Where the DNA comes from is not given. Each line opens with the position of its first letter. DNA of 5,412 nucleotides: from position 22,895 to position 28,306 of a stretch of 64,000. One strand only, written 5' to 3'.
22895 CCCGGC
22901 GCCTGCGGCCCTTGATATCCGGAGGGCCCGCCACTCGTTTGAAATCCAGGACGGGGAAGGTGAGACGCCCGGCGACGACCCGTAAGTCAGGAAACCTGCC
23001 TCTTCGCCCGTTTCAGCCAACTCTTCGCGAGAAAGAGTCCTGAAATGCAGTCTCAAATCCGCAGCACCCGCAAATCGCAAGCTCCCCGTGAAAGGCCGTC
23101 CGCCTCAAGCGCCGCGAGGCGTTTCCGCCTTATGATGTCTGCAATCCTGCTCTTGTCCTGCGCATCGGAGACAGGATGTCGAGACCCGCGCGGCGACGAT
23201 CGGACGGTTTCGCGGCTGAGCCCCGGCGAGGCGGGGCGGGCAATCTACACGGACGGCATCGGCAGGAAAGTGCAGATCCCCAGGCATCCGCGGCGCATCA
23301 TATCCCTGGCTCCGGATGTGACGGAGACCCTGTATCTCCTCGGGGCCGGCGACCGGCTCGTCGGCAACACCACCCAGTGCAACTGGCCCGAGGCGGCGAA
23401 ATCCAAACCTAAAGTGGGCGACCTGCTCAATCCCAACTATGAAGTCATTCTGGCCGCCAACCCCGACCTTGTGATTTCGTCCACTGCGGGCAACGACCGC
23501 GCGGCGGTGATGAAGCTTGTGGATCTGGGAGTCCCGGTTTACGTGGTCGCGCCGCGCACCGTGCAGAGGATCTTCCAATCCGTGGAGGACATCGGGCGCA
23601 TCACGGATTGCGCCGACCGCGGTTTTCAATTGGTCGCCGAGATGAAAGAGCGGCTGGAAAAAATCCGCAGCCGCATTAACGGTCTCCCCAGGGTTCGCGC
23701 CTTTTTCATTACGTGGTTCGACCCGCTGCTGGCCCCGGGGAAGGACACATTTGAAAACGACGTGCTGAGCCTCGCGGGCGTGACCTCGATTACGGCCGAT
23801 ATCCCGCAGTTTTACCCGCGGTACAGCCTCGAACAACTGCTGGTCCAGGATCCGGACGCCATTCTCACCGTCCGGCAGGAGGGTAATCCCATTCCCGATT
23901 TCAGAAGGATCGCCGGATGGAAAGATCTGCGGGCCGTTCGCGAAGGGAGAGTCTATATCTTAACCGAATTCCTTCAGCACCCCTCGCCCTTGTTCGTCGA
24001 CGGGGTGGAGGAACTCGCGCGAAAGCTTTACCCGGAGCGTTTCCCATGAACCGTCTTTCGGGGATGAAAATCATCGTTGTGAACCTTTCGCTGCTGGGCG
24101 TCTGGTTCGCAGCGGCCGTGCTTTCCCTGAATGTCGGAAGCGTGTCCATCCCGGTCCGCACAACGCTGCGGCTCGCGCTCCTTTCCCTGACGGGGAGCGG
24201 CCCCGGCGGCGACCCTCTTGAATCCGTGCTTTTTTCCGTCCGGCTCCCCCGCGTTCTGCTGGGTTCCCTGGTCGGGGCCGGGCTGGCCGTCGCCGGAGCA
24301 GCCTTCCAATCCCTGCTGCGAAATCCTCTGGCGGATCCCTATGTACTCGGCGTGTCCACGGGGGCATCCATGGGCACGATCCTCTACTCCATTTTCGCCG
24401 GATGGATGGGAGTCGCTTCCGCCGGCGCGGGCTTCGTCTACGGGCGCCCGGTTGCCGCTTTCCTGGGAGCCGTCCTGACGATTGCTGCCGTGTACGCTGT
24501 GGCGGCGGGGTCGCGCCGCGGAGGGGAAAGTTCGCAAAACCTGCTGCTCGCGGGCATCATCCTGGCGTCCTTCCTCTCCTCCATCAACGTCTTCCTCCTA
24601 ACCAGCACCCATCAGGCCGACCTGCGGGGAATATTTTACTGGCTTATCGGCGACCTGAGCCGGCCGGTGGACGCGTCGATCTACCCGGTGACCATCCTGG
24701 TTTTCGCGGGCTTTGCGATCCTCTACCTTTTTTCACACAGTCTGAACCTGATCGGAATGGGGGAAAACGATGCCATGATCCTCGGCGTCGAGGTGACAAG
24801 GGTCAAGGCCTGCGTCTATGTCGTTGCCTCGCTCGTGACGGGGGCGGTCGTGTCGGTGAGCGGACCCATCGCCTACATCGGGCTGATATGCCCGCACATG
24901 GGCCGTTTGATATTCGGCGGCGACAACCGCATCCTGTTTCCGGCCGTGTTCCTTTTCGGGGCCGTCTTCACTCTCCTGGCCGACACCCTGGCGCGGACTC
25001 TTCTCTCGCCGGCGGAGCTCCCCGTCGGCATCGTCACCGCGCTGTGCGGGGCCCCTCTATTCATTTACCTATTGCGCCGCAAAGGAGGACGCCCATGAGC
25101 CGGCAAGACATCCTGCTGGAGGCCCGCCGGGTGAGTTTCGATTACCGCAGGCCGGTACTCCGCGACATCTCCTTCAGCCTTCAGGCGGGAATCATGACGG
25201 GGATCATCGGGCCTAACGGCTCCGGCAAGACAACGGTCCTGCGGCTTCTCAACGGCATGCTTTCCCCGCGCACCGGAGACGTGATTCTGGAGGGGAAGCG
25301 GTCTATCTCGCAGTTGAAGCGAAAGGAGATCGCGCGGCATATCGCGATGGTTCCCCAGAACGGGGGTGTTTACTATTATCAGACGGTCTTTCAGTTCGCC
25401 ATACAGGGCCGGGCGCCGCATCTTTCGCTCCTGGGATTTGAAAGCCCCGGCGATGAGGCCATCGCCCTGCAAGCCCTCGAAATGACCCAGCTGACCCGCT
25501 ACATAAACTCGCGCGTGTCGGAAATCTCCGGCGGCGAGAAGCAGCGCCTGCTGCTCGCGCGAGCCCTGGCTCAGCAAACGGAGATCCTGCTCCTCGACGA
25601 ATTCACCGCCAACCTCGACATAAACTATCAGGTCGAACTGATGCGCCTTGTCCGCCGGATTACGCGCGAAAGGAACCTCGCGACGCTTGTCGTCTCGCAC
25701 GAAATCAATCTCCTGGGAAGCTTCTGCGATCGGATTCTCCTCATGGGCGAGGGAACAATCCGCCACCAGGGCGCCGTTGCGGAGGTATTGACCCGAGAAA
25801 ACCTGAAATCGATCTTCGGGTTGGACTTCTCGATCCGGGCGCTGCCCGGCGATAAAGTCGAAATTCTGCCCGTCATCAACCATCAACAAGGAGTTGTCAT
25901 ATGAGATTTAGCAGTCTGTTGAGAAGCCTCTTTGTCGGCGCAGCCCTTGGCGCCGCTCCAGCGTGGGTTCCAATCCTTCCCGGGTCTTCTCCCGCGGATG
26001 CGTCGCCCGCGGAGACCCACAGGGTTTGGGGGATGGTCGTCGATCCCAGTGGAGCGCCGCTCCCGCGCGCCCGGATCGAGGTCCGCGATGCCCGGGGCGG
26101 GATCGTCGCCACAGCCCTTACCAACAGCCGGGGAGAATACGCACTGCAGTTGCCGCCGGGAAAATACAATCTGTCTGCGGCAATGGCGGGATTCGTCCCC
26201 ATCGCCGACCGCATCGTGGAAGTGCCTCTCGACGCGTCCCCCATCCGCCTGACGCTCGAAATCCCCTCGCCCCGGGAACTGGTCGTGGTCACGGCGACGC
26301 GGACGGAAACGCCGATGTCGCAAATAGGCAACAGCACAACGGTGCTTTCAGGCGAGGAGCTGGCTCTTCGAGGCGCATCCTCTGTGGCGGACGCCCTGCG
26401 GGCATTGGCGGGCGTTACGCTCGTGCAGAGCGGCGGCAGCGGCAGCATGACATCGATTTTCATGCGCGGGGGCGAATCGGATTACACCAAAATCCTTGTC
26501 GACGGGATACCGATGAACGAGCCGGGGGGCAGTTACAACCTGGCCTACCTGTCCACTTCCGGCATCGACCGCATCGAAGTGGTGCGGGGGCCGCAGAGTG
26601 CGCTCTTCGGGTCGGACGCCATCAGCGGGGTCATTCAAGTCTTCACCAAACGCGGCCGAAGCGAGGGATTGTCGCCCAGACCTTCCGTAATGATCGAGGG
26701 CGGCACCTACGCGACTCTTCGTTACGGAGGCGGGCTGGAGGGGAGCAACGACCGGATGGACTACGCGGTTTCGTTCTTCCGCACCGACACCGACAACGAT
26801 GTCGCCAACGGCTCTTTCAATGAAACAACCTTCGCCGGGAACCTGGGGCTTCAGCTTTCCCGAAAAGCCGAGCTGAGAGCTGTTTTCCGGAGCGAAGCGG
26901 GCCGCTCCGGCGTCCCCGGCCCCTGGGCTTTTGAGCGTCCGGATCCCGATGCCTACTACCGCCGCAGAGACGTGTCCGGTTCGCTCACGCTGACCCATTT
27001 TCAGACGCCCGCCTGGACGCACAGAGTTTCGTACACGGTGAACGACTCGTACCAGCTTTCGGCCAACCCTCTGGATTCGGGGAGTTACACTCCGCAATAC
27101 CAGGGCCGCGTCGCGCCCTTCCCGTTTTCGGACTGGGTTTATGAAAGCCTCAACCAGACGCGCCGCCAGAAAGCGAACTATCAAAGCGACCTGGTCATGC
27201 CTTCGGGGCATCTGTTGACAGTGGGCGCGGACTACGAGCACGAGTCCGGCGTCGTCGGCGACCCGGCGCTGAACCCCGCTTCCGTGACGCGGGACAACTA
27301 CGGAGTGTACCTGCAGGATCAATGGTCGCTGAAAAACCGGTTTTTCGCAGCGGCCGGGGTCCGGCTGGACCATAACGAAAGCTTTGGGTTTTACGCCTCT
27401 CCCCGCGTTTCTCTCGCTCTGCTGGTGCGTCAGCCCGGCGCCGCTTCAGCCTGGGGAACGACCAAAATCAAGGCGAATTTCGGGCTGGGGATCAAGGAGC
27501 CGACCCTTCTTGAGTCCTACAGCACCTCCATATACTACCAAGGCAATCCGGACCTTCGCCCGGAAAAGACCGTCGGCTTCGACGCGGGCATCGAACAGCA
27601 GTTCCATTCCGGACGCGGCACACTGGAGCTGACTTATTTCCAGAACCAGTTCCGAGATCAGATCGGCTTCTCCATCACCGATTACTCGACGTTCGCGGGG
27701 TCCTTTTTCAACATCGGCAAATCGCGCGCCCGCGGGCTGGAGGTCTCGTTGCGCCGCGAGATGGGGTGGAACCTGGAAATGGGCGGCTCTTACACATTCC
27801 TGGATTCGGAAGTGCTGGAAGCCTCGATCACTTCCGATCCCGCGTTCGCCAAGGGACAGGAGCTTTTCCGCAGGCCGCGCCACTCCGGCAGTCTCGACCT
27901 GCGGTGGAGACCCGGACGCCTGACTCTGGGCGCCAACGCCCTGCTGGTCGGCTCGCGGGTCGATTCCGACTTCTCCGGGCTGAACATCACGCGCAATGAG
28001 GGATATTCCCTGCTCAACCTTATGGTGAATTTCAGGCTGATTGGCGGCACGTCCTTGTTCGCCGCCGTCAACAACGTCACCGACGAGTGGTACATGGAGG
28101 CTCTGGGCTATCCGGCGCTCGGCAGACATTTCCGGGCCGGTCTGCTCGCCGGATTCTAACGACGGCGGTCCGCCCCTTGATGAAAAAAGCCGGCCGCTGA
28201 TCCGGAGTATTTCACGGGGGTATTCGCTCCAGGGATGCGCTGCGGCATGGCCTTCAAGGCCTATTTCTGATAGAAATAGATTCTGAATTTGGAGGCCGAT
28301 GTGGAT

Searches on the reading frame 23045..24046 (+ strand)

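Call 7: search_protein_families(library=pfam, proteins=[window:23045-24046:+], max_evalue=0.001)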
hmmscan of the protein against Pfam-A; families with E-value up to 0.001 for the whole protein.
window:23045-24046:+ (334 aa): 1 family
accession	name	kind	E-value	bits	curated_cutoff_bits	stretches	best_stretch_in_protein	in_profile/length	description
PF01497.23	Peripla_BP_2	-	6.5e-38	130.9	27.5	1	85-307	1-232/235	Periplasmic binding protein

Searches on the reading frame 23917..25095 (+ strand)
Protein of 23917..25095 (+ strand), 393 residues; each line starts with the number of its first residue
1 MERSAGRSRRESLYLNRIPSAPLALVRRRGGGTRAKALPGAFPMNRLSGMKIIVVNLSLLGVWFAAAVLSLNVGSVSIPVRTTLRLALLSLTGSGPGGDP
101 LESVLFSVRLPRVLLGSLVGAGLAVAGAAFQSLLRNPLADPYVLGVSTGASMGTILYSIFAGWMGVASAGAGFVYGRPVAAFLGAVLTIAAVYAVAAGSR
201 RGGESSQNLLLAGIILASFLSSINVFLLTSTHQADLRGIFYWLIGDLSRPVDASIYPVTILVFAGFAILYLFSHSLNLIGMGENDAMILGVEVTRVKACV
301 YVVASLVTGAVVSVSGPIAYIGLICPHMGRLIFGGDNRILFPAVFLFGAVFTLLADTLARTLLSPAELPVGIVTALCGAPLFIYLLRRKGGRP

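Call 7: search_protein_families(library=pfam, proteins=[window:23917-25095:+], max_evalue=0.001)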
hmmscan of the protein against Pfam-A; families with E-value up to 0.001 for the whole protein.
window:23917-25095:+ (393 aa): 1 family
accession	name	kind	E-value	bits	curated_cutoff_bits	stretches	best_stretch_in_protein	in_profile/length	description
PF01032.23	FecCD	-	1.6e-83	280.8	26.5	1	65-388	4-311/311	FecCD transport family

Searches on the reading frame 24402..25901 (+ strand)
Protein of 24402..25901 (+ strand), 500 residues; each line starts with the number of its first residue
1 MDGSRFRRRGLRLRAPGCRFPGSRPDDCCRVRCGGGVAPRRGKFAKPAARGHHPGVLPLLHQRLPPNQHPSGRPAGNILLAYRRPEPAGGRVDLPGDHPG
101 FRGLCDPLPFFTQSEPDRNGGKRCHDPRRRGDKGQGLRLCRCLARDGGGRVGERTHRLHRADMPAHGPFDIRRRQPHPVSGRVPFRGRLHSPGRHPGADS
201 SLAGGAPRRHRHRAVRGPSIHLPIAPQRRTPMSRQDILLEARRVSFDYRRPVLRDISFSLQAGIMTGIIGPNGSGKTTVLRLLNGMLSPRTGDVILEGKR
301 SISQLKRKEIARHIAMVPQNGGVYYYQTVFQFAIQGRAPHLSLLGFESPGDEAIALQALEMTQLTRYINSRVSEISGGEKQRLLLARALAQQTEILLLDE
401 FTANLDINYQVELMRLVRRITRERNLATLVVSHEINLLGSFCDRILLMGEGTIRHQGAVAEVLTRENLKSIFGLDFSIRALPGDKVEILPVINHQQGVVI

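Call 7: search_protein_families(library=pfam, proteins=[window:24402-25901:+], max_evalue=0.001)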
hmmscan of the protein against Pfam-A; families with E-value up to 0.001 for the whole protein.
window:24402-25901:+ (500 aa): 5 families
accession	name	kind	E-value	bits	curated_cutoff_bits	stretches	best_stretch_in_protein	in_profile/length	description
PF00005.33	ABC_tran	-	1.5e-29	103.8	25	1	253-403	1-137/137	ABC transporter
PF13304.12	AAA_21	-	5.6e-13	50.1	27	2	265-328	1-76/304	AAA domain, putative AbiEii toxin, Type IV TA system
PF02463.25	SMC_N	-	3e-07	30.5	40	1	265-438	26-202/220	RecF/RecN/SMC N terminal domain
PF13476.12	AAA_23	-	0.00024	22.2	27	1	258-291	15-47/201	AAA domain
PF13175.12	AAA_15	-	0.00056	20.1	32.1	0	254-290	15-50/374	AAA ATPase domain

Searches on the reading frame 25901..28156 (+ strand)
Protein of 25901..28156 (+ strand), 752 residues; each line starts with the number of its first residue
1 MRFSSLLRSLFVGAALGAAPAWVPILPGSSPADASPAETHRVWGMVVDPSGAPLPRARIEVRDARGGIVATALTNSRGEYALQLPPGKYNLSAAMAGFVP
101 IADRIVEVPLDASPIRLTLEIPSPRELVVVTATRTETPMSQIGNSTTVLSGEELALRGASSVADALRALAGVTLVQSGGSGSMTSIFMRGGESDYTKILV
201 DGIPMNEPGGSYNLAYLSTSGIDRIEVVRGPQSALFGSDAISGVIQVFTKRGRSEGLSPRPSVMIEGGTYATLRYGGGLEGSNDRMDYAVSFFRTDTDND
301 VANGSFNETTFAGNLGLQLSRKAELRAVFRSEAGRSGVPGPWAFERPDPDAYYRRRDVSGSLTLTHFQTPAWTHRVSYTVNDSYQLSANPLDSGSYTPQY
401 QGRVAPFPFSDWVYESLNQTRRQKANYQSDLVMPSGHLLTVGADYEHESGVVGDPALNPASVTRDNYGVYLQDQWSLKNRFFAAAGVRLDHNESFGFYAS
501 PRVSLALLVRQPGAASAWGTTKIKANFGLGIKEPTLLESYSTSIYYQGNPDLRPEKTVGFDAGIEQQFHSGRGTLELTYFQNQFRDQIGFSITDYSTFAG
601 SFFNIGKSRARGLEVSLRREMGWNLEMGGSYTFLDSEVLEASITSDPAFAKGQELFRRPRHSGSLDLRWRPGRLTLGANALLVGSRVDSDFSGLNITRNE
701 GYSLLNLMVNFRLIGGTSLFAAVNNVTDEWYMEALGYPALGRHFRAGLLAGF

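Call 7: search_protein_families(library=pfam, proteins=[window:25901-28156:+], max_evalue=0.001)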
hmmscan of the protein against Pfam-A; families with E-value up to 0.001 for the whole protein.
window:25901-28156:+ (752 aa): 4 families
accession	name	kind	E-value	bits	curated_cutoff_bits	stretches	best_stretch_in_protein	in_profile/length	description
PF00593.30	TonB_dep_Rec_b-barrel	-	2.2e-53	183.1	27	1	297-726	12-436/436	TonB dependent receptor-like, beta-barrel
PF07715.20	Plug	-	2.7e-26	92.6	23.9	1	141-244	4-107/107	TonB-dependent Receptor Plug Domain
PF13620.12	CarboxypepD_reg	-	1.7e-15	57.6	32.3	1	42-111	2-72/82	Carboxypeptidase regulatory-like domain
PF14905.12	OMP_b-brl_3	-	2.9e-07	30.3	27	1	542-633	203-292/408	Outer membrane protein beta-barrel family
